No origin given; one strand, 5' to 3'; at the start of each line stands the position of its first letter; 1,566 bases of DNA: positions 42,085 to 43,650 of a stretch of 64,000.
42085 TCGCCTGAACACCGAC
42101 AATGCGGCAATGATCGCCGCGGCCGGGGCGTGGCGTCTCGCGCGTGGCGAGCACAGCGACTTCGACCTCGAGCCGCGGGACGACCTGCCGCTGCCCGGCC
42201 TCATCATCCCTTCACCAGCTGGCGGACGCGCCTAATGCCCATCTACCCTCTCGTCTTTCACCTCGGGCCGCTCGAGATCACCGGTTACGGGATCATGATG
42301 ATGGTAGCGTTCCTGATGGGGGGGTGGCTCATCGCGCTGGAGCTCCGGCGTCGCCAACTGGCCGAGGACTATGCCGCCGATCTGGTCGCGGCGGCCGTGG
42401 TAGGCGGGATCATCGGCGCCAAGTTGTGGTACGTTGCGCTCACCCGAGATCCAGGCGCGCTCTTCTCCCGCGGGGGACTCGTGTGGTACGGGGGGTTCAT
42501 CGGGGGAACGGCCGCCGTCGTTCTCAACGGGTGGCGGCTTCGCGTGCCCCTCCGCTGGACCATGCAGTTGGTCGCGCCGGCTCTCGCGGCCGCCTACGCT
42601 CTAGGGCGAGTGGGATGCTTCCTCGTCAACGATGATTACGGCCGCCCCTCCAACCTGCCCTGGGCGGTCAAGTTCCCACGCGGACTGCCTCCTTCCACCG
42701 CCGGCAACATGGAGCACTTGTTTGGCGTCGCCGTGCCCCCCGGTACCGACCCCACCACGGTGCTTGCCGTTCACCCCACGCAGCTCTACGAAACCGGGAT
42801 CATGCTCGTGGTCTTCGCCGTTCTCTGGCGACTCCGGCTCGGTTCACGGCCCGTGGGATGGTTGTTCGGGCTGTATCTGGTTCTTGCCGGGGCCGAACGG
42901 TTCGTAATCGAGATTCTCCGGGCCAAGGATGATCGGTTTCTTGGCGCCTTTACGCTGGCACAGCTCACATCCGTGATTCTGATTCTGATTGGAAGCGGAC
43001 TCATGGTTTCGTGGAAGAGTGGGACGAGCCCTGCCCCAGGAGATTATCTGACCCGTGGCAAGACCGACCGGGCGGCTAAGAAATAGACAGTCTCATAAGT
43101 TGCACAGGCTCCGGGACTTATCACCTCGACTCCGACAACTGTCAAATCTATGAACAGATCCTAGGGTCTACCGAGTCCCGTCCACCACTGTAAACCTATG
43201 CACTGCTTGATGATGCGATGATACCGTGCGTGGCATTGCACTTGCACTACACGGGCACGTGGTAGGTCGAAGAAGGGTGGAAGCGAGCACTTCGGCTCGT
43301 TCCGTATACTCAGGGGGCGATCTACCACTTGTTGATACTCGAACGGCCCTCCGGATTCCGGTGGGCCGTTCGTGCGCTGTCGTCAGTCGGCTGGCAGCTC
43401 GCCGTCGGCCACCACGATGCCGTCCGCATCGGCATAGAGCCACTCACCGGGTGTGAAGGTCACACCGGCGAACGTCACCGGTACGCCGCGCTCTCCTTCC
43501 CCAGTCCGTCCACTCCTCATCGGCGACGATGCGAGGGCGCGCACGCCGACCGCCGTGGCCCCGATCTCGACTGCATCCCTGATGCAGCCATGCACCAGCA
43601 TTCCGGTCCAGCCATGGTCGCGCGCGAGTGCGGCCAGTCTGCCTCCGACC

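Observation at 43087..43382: Orphan low-GC convergent spacer with a near-consensus sigma54 promoter feeding a highly structured ~115 nt RNA: candidate sigma54-dependent sRNA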

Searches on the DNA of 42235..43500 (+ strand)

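Call 4: search_rna_families(source=window, start=42950, end=43500, threshold=evalue, max_evalue=10, show_alignments=3)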
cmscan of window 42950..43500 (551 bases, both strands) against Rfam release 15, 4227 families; matches with E-value up to 10: 2.
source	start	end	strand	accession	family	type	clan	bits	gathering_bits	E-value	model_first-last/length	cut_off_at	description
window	43329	43384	+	RF03771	mir-341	Gene; miRNA;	-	15.6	90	2.8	1-96/96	no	mir-341 microRNA precursor family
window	43420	43488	-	RF03006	M23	Gene; sRNA;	-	14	41.2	9.9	1-53/53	no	M23 RNA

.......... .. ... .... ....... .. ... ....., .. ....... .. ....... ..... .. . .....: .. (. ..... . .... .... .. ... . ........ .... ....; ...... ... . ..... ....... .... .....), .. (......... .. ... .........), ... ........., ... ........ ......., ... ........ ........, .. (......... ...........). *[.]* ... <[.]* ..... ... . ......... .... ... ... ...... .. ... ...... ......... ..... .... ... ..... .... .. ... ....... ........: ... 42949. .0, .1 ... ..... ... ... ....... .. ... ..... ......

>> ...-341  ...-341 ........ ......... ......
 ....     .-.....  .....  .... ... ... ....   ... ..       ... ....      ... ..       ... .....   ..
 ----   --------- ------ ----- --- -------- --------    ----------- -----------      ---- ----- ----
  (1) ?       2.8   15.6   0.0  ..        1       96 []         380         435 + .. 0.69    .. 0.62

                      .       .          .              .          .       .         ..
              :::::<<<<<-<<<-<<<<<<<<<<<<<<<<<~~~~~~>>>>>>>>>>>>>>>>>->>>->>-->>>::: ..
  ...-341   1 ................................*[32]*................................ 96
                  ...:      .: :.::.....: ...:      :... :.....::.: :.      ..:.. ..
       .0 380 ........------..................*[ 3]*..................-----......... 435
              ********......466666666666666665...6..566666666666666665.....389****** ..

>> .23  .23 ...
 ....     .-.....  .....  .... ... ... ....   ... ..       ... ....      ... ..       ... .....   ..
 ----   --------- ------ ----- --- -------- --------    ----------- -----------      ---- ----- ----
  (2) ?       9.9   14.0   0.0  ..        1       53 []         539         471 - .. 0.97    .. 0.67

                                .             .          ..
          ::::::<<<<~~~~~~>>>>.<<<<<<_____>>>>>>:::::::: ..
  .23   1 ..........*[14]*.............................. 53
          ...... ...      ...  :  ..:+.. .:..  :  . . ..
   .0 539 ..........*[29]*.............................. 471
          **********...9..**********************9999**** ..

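Call 31: build_rna_model(alignment_id=A2, structure=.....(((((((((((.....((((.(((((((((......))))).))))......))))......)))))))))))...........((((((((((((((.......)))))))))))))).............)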
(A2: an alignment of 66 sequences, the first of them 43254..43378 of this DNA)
Model R1 built from alignment A2 (66 sequences, 137 columns); structure: as given.
model positions 125; base pairs 38; branch points 1; effective number of sequences 1.09; information 0.589 bits per position. Calibrated on 0.2 Mb of random sequence (short: E-values are rough).
structure used (alignment columns):
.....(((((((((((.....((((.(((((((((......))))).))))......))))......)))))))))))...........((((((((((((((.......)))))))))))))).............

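Call 32: search_with_rna_model(model_id=R1, source=window, max_evalue=10, filters=off, show_alignments=2)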
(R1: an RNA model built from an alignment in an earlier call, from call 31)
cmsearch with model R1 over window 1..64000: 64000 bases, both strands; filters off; matches with E-value up to 10: 45.
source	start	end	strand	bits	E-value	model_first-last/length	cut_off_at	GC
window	43254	43381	+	109.3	7.8e-25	1-125/125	no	0.61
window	43331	43420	-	20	0.0028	1-125/125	no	0.68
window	30652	30740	-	10.6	0.52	1-125/125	no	0.65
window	22324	22420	-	9.9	0.77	1-125/125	no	0.66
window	30662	30691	+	9.8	0.8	86-115/125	no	0.67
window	39448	39534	-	9.5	0.97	1-125/125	no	0.7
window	34075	34098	+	9.3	1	89-112/125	no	0.83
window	63874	63950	+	9.2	1.1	1-125/125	no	0.61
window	6566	6612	+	8.8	1.4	15-66/125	no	0.74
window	34065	34147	-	8.8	1.4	1-125/125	no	0.7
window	52013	52036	-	8.8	1.4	89-112/125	no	0.58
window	18413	18436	+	8.6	1.6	89-112/125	no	0.71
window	58189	58265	+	8.5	1.7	1-125/125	no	0.61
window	18413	18436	-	8.4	1.8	89-112/125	no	0.71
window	52013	52036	+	8.2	1.9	89-112/125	no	0.58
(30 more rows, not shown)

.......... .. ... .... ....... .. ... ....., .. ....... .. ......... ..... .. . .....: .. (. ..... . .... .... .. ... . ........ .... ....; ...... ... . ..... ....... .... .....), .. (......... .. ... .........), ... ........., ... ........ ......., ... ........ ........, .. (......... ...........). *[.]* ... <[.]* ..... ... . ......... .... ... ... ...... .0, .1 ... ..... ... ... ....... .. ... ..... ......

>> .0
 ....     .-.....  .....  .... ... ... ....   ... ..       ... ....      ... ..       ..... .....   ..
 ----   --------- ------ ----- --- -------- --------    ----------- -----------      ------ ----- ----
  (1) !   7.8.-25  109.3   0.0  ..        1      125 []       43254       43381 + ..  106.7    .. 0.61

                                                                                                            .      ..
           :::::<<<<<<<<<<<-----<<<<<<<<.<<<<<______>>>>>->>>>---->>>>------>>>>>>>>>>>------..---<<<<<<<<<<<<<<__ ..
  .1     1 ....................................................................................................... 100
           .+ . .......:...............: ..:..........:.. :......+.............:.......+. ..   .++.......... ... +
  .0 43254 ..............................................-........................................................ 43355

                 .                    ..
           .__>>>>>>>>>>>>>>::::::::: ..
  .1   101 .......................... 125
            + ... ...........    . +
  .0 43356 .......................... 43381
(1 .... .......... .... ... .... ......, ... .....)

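Call 33: search_with_rna_model(model_id=R1, sources=[L001, L002, L004, L037, L046, L051, L057, L058, L059, L060, L064, L080, L030, L034, L052], max_evalue=10, filters=off)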
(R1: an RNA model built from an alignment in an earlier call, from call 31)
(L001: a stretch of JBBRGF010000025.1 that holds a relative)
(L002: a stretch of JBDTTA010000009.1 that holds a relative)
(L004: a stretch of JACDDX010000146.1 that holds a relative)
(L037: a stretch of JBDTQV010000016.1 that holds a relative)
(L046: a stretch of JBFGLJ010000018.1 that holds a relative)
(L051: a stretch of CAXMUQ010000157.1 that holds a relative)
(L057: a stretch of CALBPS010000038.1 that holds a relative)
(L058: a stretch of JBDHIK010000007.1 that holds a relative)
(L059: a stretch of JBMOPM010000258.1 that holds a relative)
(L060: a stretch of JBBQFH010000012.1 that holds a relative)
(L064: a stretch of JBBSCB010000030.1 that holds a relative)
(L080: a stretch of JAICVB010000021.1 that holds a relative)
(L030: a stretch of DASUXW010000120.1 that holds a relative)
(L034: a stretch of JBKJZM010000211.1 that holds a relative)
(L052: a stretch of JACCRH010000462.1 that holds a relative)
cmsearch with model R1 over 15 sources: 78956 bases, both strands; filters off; matches with E-value up to 10: 56.
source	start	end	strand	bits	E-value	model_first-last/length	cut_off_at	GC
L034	4038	4122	+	94.4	3.8e-21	1-125/125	no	0.59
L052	4047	4136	+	83.2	1.9e-18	1-125/125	no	0.58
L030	4057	4126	+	82.7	2.5e-18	6-75/125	no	0.6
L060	3839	3936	+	42.3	1.4e-08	1-125/125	no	0.62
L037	2588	2663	-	32.4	3.6e-06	1-125/125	no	0.66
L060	3887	3976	-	27.1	6.6e-05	1-125/125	no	0.66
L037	2567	2638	+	26.4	0.0001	1-125/125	no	0.62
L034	4009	4117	-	13.1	0.16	1-125/125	no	0.61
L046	6463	6568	+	10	0.89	1-125/125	no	0.7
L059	1298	1387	-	10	0.92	1-125/125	no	0.76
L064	4019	4042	+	9.8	0.98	89-112/125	no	0.79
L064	4019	4042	-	9.7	1.1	89-112/125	no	0.79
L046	5694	5804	-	9.3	1.3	1-125/125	no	0.68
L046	1915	1952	-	9.1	1.5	11-70/125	no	0.76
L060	830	950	+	9.1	1.5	1-125/125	no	0.65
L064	558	618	-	8.7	1.9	6-75/125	no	0.77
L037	3287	3401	-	8.5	2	1-125/125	no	0.63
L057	1094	1185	-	8.2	2.5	1-125/125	no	0.51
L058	1812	1913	+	8.1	2.6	1-125/125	no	0.68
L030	4019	4129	-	8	2.7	1-125/125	no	0.57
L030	1454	1581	+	7.9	2.9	1-125/125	no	0.68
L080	29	111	-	7.8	3.1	1-125/125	no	0.64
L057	833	869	+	7.7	3.3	80-116/125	no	0.68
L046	2773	2849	-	7.4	3.8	1-125/125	no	0.69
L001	742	843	+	7.4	3.9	1-125/125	no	0.65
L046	5704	5731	+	7.4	3.9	86-115/125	no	0.71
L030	2608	2641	-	7.3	4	83-116/125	no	0.85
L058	561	645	+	7.3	4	1-125/125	no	0.73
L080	87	113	+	7.1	4.4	26-52/125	no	0.67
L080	275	296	-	7.1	4.5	90-111/125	no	0.86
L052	2066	2130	+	7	4.7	1-125/125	no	0.75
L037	3966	3997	+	7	4.8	85-116/125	no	0.75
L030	2607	2639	+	6.8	5.4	84-116/125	no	0.85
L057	1104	1204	+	6.7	5.6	1-125/125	no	0.5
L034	1958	2065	+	6.6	5.8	1-125/125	no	0.68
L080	4404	4489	+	6.6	6.1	1-125/125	no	0.71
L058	1875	1902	-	6.5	6.1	87-114/125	no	0.71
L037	3283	3389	+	6.5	6.3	1-125/125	no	0.64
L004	3439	3454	+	6.4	6.6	93-108/125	no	0.88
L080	1554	1576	-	6.4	6.7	90-111/125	no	0.83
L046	1503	1579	+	6.3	6.9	1-125/125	no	0.6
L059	351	381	-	6.3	6.9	25-55/125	no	0.81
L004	4094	4125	-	6.3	7.1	84-116/125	no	0.66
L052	4019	4126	-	6.3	7.2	1-125/125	no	0.56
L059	3158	3173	-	6.1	8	93-108/125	no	0.81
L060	2751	2766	-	6.1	8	93-108/125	no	0.81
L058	2838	2913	+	6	8.2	1-125/125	no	0.72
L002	2814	2901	+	6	8.3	1-125/125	no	0.7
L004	3438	3455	-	6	8.3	92-109/125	no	0.83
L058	2507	2530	-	6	8.5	89-112/125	no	0.79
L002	1862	1934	-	5.9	8.5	1-125/125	no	0.7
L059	3158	3173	+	5.9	8.7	93-108/125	no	0.81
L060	2751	2766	+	5.9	8.7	93-108/125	no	0.81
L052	3292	3392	+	5.8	9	1-125/125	no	0.71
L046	4812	4883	-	5.8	9.1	13-68/125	no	0.74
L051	3536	3652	+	5.8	9.3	1-125/125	no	0.59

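Call 65: search_rna_families(sources=[L016, L005, L044, L061, L067, L178], threshold=evalue, max_evalue=1)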
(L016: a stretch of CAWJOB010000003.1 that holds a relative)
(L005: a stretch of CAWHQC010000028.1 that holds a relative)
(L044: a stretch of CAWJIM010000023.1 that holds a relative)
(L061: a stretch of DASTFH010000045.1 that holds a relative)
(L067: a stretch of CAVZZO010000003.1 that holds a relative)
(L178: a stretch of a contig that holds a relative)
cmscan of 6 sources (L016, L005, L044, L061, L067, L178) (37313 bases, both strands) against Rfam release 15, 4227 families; matches with E-value up to 1: 0.
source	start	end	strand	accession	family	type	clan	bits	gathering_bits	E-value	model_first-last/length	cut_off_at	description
